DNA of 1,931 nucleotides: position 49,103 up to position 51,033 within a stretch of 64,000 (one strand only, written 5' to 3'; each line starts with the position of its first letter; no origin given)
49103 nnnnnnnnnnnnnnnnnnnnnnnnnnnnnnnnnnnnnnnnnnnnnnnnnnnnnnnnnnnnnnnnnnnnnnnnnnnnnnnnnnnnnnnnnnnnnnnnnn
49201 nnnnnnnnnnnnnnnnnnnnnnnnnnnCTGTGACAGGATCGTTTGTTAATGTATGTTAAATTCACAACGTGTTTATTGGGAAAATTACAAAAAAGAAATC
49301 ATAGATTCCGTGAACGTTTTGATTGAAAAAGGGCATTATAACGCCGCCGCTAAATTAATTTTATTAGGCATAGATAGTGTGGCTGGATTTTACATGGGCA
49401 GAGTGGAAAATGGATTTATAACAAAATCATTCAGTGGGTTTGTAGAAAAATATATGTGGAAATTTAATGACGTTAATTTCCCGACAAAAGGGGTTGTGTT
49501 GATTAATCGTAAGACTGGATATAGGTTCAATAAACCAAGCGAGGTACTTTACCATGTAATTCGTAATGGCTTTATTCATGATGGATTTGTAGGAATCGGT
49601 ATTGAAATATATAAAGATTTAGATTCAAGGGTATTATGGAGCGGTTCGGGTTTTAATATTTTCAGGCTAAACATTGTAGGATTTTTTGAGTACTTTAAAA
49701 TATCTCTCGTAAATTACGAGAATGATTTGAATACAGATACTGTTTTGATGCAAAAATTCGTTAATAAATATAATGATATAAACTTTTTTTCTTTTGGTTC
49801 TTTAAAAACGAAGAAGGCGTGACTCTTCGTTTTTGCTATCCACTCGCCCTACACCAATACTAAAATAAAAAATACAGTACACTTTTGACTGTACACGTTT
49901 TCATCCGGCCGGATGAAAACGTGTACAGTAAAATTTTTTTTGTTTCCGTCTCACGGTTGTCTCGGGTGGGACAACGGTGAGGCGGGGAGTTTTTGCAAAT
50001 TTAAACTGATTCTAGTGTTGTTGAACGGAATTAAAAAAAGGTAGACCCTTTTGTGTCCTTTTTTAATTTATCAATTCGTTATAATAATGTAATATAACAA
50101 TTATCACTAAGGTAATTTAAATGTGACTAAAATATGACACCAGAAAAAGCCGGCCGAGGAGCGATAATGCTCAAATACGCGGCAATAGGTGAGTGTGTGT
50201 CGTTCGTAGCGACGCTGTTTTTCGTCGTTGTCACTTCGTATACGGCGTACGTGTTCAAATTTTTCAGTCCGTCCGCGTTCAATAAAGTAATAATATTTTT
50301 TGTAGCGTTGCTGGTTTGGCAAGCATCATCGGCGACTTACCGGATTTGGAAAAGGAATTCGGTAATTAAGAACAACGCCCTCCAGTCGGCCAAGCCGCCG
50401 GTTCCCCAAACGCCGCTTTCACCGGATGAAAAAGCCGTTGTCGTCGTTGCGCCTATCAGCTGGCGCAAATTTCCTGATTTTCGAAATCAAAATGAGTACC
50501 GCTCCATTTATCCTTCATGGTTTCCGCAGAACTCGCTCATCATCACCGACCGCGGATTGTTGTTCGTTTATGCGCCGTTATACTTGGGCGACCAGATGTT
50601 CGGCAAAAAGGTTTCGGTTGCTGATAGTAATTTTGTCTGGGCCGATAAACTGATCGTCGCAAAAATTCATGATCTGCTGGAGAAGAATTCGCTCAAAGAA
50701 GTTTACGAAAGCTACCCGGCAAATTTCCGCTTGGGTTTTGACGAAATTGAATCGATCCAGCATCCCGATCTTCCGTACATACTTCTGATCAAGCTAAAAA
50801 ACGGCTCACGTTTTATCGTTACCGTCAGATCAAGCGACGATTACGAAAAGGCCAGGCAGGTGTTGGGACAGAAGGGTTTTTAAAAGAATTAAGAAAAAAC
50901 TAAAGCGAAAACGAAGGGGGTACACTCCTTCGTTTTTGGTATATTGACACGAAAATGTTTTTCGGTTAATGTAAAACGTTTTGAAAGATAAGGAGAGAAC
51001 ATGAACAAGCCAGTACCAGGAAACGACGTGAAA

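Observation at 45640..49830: AT-rich island carrying a transmembrane KAP-family P-loop NTPase and an apparently frame-shifted companion gene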

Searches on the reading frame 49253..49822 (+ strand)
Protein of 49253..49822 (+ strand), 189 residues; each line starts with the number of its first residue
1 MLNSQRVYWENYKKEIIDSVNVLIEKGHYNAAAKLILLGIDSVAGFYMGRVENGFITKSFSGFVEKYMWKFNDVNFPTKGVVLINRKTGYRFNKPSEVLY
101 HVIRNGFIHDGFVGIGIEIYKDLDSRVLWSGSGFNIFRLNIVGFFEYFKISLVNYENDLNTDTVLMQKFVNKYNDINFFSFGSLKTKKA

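Call 3: search_protein_families(library=pfam, proteins=[window:49253-49822:+], max_evalue=0.1)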
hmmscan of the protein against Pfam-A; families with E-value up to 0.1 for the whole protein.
window:49253-49822:+ (189 aa): 1 family
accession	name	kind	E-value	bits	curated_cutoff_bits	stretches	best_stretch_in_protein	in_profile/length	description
PF25749.1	SPO1_gp41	-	0.097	13.3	27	0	146-186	72-111/140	Phage SPO1 gene 41 protein family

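Call 4: search_protein_families(library=padloc, proteins=[window:49253-49822:+], max_evalue=0.1)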
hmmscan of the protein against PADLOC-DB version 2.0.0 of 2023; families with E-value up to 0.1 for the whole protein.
window:49253-49822:+ (189 aa): 0 families

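Call 33: search_protein_families(library=phrogs, proteins=[window:49253-49819:+], max_evalue=0.01)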
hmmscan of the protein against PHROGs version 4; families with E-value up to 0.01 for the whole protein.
window:49253-49819:+ (189 aa): 0 families

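Call 34: search_protein_families(library=ncbifam, proteins=[window:49253-49819:+], max_evalue=0.01)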
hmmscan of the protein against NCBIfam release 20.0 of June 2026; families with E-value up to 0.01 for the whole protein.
window:49253-49819:+ (189 aa): 0 families

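Call 40: search_protein_representatives(protein=window:49253-49819:+)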
Query: 189 residues. Proteins with E-value up to 0.001 (for the whole library): 20; up to 1e-10: 9; up to 1e-30: 3. The best 20 are listed.
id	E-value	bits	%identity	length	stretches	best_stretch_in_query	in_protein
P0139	3.6e-63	229.1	58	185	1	6-183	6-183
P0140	1.5e-42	161.9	44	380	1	4-181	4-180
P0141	3.1e-33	131.5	43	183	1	2-177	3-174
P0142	1.3e-26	109.9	39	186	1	6-179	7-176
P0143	2.5e-24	102.4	51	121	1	86-181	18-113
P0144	2.7e-19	86.0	37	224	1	31-176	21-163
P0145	2.1e-15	73.4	28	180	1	3-175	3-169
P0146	9.3e-14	68.0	34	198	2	57-181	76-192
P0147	1.3e-13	67.5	28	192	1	4-177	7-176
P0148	1.7e-10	57.3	36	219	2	89-159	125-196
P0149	4.7e-08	49.4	29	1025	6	16-77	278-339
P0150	2.2e-07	47.2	23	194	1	7-161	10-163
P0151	3.5e-07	46.5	29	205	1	4-176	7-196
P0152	9.5e-07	45.1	24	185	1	6-175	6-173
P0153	1.3e-06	44.7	28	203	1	5-177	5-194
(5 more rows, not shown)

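Call 45: search_protein_families(library=pfam, alignment_id=A2, max_evalue=1)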
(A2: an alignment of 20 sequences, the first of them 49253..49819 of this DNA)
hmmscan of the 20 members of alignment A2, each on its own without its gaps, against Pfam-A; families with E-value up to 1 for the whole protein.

A. member 1, window:49253-49819:+ (189 aa): 1 family
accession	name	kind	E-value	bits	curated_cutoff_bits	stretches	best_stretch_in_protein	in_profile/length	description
PF25749.1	SPO1_gp41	-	0.097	13.3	27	1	146-186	72-111/140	Phage SPO1 gene 41 protein family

B. families by the number of members that match (of 20 scanned): 27 families (the first 25 are shown)
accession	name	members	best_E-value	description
PF13412.12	HTH_24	1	0.00031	Winged helix-turn-helix DNA-binding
PF06163.17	DUF977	1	0.0007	Bacterial protein of unknown function (DUF977)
PF25766.1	TPR_RPAP1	1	0.0031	RNA polymerase II-associated protein 1, TPR repeats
PF08220.18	HTH_DeoR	1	0.0036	DeoR-like helix-turn-helix domain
PF08454.17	RIH_assoc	1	0.0036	RyR and IP3R Homology associated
PF22230.1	Csx1_CARF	1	0.02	CRISPR system endoribonuclease Csx1, CARF domain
PF11193.13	DUF2812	1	0.032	Protein of unknown function (DUF2812)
PF18552.7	PheRS_DBD1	1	0.036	PheRS DNA binding domain 1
PF22728.1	NCH1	1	0.042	NACHT C-terminal Helical domain 1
PF18730.6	HEPN_Cthe2314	1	0.044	Cthe_2314-like HEPN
PF20432.4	Xre-like-HTH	1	0.05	Antitoxin Xre-like helix-turn-helix domain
PF11505.13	DUF3216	1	0.052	Protein of unknown function (DUF3216)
PF11632.14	LcnG-beta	1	0.061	Lactococcin G-beta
PF03791.18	KNOX2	1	0.061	KNOX2 domain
PF03037.21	KMP11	1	0.067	Kinetoplastid membrane protein 11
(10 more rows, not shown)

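Call 47: search_solved_structures(query=A2, max_evalue=10)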
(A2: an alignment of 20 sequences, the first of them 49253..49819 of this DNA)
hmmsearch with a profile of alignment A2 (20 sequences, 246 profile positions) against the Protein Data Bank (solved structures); distinct sequences matched with E-value up to 10: 11.
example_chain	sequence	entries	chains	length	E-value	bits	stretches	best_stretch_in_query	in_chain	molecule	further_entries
9ihq_1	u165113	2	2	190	0.2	14.1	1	154-229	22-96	Altered inheritance of mitochondria protein 41, mitochondrial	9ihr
7q6k_A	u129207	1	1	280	0.26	13.8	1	157-207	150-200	Ganglioside-induced differentiation-associated protein 1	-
8a4k_A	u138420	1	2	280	0.26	13.8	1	157-207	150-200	Ganglioside-induced differentiation-associated protein 1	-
8a4j_A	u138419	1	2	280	0.27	13.7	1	157-207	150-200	Ganglioside-induced differentiation-associated protein 1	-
7q6j_A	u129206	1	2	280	0.27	13.7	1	157-207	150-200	Ganglioside-induced differentiation-associated protein 1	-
7aia_AAA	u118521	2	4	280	0.27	13.7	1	157-207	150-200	Ganglioside-induced differentiation-associated protein 1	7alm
7ywd_A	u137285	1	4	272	0.28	13.7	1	157-206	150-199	Ganglioside-induced differentiation-associated protein 1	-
7b2g_A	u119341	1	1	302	0.3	13.6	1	157-206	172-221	Ganglioside-induced differentiation-associated protein 1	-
8exz_A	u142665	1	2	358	0.46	13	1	157-206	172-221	Ganglioside-induced differentiation-associated protein 1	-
8g0n_A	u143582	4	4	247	1.5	11.3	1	60-147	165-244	Fluorophosphonate-binding serine hydrolase I | Alpha/beta fold hydrolase | Serine aminopeptidase S33 domain-containing protein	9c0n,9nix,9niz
3kd7_A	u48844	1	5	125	5.9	9.3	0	148-181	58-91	CTPR390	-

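Call 54: find_related_loci(query=A3, collection=metagenome_contigs, flank=8000)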
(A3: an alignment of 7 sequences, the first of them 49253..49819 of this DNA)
Query A3 (189 aa) in metagenome_contigs; peptide patterns used: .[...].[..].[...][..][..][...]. (x = any residue, [..] = any of these).
331 stretches matched a pattern; 10 encode a relative of the query (tblastn E <= 1e-3); 10 distinct loci.
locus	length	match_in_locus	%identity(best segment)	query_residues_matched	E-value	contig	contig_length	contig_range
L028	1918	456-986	57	1-176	3e-68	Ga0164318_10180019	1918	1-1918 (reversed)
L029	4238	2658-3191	54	4-183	8e-62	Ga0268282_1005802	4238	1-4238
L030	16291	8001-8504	46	5-173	2e-47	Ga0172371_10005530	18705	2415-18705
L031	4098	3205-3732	45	1-176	1e-43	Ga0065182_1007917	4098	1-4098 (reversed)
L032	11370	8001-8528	45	1-176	1e-43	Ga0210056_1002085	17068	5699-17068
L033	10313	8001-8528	45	1-176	1e-43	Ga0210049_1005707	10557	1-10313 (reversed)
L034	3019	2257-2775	41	1-177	1e-38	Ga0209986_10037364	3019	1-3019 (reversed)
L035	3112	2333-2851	41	1-177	1e-38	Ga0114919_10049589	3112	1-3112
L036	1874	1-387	41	45-177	1e-29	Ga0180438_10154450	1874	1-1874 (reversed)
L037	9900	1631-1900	53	87-176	3e-28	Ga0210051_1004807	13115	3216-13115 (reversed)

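Call 57: search_protein_families(library=pfam, proteins=[L029:689-1720:+, L029:1833-2609:+, L029:3291-3947:+, L032:199-5394:+, L032:5545-6597:+, L032:6923-7744:+, L032:8567-9250:+, L032:9319-10512:+, L034:887-2086:+, L028:1046-1648:+], max_evalue=0.001)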
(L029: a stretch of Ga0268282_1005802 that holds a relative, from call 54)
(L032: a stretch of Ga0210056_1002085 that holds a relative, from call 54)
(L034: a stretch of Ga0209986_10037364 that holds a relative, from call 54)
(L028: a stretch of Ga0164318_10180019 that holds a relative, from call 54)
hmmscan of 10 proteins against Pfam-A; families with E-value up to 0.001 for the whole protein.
L029:689-1720:+ (343 aa): 2 families
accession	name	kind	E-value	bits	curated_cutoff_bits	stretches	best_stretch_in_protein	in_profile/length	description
PF18933.6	PsbP_2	-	7.9e-07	29.7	27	1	155-338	5-182/184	PsbP-like protein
PF01789.22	PsbP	-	3.5e-05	24.3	23.5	1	193-339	5-154/155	PsbP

L029:1833-2609:+ (258 aa): 1 family
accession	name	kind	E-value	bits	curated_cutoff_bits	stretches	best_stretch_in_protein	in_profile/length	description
PF13365.12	Trypsin_2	-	6.6e-18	66.3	27.6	1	33-206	1-144/144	Trypsin-like peptidase domain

L029:3291-3947:+ (218 aa): 0 families

L032:199-5394:+ (1731 aa): 2 families
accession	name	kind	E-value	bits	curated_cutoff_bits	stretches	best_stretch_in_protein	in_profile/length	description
PF06452.16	CBM9_1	-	6e-14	52.8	23.4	1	657-736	106-182/185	Carbohydrate family 9 binding domain-like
PF18952.6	DUF5696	-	6.3e-11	41.9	25.6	1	1097-1219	266-395/612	Family of unknown function (DUF5696)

L032:5545-6597:+ (350 aa): 1 family
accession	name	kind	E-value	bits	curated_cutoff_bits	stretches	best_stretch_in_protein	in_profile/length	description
PF03747.19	ADP_ribosyl_GH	-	2.4e-37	129.6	26.2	1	13-305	1-287/287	ADP-ribosylglycohydrolase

L032:6923-7744:+ (273 aa): 1 family
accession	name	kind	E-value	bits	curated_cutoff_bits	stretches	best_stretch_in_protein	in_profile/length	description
PF12686.12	DUF3800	-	4.5e-13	50.6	21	1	11-209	1-147/149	Protein of unknown function (DUF3800)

L032:8567-9250:+ (227 aa): 1 family
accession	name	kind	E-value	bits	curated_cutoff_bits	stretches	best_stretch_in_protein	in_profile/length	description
PF13391.12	HNH_2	-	2e-05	24.8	21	1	101-144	1-62/66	HNH endonuclease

L032:9319-10512:+ (397 aa): 1 family
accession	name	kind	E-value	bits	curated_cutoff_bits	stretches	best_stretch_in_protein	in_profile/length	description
PF04326.19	SLFN_AlbA_2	-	2.1e-18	67.4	25.3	1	27-155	1-117/118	Schlafen, AlbA_2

L034:887-2086:+ (399 aa): 0 families

L028:1046-1648:+ (200 aa): 2 families
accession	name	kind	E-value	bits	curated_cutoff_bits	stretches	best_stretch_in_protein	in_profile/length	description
PF10544.15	T5orf172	-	3.2e-06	28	20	1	3-88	1-97/101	T5orf172 domain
PF13455.12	MUG113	-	0.00017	22.6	22.3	1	17-88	2-70/73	Meiotically up-regulated gene 113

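Call 59: list_cluster_members(proteins=[P0001, window:49253-49819:+, window:48185-48661:+, window:48570-49070:+])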
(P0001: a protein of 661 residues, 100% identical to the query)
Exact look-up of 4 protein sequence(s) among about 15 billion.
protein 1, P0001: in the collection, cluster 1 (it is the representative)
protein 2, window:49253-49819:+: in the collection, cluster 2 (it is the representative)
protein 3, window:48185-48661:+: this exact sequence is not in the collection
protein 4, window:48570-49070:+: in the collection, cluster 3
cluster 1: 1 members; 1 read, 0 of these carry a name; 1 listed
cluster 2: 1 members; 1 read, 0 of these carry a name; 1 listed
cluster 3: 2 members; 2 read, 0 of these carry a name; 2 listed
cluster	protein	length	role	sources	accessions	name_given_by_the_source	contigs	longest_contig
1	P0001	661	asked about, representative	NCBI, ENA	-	-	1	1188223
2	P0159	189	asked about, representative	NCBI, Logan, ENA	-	-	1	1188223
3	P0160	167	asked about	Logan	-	-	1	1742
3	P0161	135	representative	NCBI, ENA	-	-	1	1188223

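Call 62: find_encoding_contigs(protein=window:49253-49822:+, flank=10000, max_places=6)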
Protein window:49253-49822:+ (189 aa): 2 contigs read that carry it; 2 places shown.
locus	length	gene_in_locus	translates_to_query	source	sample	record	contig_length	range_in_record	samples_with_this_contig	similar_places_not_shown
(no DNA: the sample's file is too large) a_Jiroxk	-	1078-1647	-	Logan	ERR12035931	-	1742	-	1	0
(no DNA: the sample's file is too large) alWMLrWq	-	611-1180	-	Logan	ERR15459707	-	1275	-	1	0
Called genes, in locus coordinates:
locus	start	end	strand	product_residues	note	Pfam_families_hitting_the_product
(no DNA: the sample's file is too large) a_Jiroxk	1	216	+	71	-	?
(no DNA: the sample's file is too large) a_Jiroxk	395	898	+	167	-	-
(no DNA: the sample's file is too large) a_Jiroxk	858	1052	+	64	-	-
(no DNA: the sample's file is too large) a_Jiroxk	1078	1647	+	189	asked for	-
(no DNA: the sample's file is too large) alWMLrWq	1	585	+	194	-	?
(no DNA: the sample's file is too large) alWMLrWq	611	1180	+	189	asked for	-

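Call 65: predict_structure(alignment_id=A2)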
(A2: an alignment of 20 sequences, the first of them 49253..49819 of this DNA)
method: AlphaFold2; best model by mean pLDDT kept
length: 189 residues; sequences in the alignment: 20
mean_pLDDT: 89.7   pTM: 0.86
mean pLDDT of the five models: 89.7, 89.6, 88.5, 88.2, 83.8
residues with pLDDT >= 90: 130; 70-90: 40; 50-70: 18; < 50: 1
segments of 3 or more residues with pLDDT < 50: none
pLDDT, mean of each block of 10 residues (from residue 1): 96 98 98 97 96 89 95 66 80 90 91 90 94 86 98 98 98 87 53
secondary structure, 60 per line:
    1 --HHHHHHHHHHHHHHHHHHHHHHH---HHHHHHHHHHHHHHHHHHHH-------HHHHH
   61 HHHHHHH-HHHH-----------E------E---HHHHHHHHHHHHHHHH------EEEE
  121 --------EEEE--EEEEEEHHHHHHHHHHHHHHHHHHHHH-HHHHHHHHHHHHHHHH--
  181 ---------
elements in order: H3-25 H29-48 H56-67 H69-72 H95-110 E117-120 E129-132 E135-140 H141-161 H163-178

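Call 72: fold_search(model_id=the predicted structure, library=pdb)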
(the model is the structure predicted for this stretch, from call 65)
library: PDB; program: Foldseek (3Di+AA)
matches with E <= 10: 15; with E <= 0.001: 0
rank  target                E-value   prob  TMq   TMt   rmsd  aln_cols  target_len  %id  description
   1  9bj7_A                2.3e+00  0.15  0.31  0.34  13.8       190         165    8  Crystal structure of the N-terminal truncated AbiV (residues 24-201) (released 2025-08-13)
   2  2jbw_C                2.8e+00  0.12  0.20  0.12  10.2       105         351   15  Crystal Structure of the 2,6-dihydroxy-pseudo-oxynicotine Hydrolase. (released 2007-01-04)
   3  4nqf_B                4.9e+00  0.15  0.36  0.43   8.6       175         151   10  Crystal structure of HEPN domain protein (released 2014-03-26)
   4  4nqf_A                5.1e+00  0.12  0.34  0.41   9.3       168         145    9  Crystal structure of HEPN domain protein (released 2014-03-26)
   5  9bj7_C                5.4e+00  0.08  0.30  0.33  14.0       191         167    8  Crystal structure of the N-terminal truncated AbiV (residues 24-201) (released 2025-08-13)
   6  2jbw_A                6.3e+00  0.08  0.19  0.11   9.2        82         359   17  Crystal Structure of the 2,6-dihydroxy-pseudo-oxynicotine Hydrolase. (released 2007-01-04)
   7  2jbw_B                6.3e+00  0.08  0.19  0.12   9.1        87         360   17  Crystal Structure of the 2,6-dihydroxy-pseudo-oxynicotine Hydrolase. (released 2007-01-04)
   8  2jbw_D                6.9e+00  0.08  0.20  0.12   8.4        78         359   18  Crystal Structure of the 2,6-dihydroxy-pseudo-oxynicotine Hydrolase. (released 2007-01-04)
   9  4qxd_A                6.9e+00  0.02  0.12  0.09  10.7        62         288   18  Crystal structure of Inositol Polyphosphate 1-Phosphatase from Entamoeba histolytica (released 2014-08-06)
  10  9bj7_G                7.7e+00  0.07  0.30  0.34  13.8       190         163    8  Crystal structure of the N-terminal truncated AbiV (residues 24-201) (released 2025-08-13)
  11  2hsb                  8.1e+00  0.15  0.40  0.56   8.0       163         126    8  Crystal structure of a hepn domain containing protein (af_0298) from archaeoglobus fulgidus at 1.95 A resolution (released 2006-08-15)
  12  2wwx_B                8.1e+00  0.03  0.17  0.16  15.0       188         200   12  Crystal structure of the SidM/DrrA(GEF/GDF domain)-Rab1(GTPase domain) complex (released 2009-12-08)
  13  2b81_C                8.5e+00  0.03  0.12  0.08   9.4        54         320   13  Crystal Structure of the Luciferase-like Monooxygenase from Bacillus cereus (released 2005-11-22)
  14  8v7q_A                8.9e+00  0.01  0.16  0.16  21.0       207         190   15  IpaD (122-321) Pi-helix Mutant (delta Q148) Apo Structure (released 2024-08-21)
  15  4ynv_A                9.4e+00  0.10  0.16  0.11   7.3        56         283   20  Assembly Chaperone of RpL4 (Acl4) (Residues 28-338) (released 2015-05-13)

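Call 91: fold_search(model_id=the predicted structure, library=viral)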
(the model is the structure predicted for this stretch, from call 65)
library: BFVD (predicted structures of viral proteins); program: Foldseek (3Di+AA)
matches with E <= 10: 40; with E <= 0.001: 1
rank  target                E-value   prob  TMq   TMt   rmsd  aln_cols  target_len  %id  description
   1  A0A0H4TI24            7.5e-05  1.00  0.57  0.62   6.3       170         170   15  (no name in the UniProt tables at hand)
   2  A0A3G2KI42            1.1e-01  1.00  0.52  0.44   5.0       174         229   14  Uncharacterized protein [Arthrobacter phage Nandita]
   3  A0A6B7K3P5            1.7e+00  0.06  0.18  0.07  17.1       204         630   10  RNA-dependent RNA polymerase (Fragment) [Botryosphaeria dothidea narnavirus 1]
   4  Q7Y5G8                1.8e+00  0.14  0.29  0.34   9.5       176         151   10  48L [Xanthomonas phage Xp10]
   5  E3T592                2.3e+00  0.06  0.19  0.07  19.0       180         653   12  Putative capsid protein 3 [Cafeteria roenbergensis virus (strain BV-PW1)]
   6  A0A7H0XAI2            3.2e+00  0.03  0.19  0.10  20.6       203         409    8  (no name in the UniProt tables at hand)
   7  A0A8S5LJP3            3.9e+00  0.08  0.29  0.26   8.7       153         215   14  Uncharacterized protein [Myoviridae sp. ct6F13]
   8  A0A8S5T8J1            4.1e+00  0.04  0.15  0.28  14.0       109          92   14  Uncharacterized protein [Myoviridae sp. ctjH82]
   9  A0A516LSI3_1          4.1e+00  0.03  0.14  0.04  17.6       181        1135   12  (no name in the UniProt tables at hand)
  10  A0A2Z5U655            4.1e+00  0.02  0.16  0.11  17.3       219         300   11  Uncharacterized protein [Rhinolophus gammaherpesvirus 1]
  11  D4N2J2                4.3e+00  0.04  0.19  0.19  20.5       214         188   10  ODV-E27 [Lymantria xylina multiple nucleopolyhedrovirus]
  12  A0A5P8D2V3            4.7e+00  0.03  0.15  0.08  20.6       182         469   10  (no name in the UniProt tables at hand)
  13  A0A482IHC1            5.0e+00  0.05  0.20  0.22  14.5       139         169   18  (no name in the UniProt tables at hand)
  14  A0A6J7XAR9            5.2e+00  0.03  0.16  0.21  11.3        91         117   21  Uncharacterized protein [uncultured Caudovirales phage]
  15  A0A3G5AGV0            5.2e+00  0.02  0.16  0.10  20.2       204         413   13  Uncharacterized protein [Sylvanvirus sp.]
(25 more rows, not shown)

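Call 92: search_dna_similar(query=window:49253-49819:+, collection=plasmids, mode=protein, max_evalue=0.001, max_rows=8)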
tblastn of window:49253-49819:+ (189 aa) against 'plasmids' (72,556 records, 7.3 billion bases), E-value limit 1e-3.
No match.

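Call 93: search_dna_similar(query=window:49253-49819:+, collection=phages, mode=protein, max_evalue=0.001, max_rows=8)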
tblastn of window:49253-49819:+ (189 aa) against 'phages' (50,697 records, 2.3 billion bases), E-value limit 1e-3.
No match.

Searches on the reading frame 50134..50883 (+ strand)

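Call 3: search_protein_families(library=pfam, proteins=[window:50134-50883:+], max_evalue=0.1)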
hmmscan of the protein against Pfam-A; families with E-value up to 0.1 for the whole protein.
window:50134-50883:+ (249 aa): 1 family
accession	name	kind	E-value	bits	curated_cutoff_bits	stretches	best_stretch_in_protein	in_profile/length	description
PF06173.18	DUF986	-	0.066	13.7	23.6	1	196-245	99-146/148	Protein of unknown function (DUF986)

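Call 4: search_protein_families(library=padloc, proteins=[window:50134-50883:+], max_evalue=0.1)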
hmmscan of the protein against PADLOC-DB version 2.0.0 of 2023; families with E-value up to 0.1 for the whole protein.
window:50134-50883:+ (249 aa): 0 families

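Call 33: search_protein_families(library=phrogs, proteins=[window:50134-50880:+], max_evalue=0.01)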
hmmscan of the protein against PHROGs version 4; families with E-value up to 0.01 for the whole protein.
window:50134-50880:+ (249 aa): 0 families

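Call 34: search_protein_families(library=ncbifam, proteins=[window:50134-50880:+], max_evalue=0.01)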
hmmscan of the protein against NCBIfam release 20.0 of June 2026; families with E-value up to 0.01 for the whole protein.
window:50134-50880:+ (249 aa): 0 families
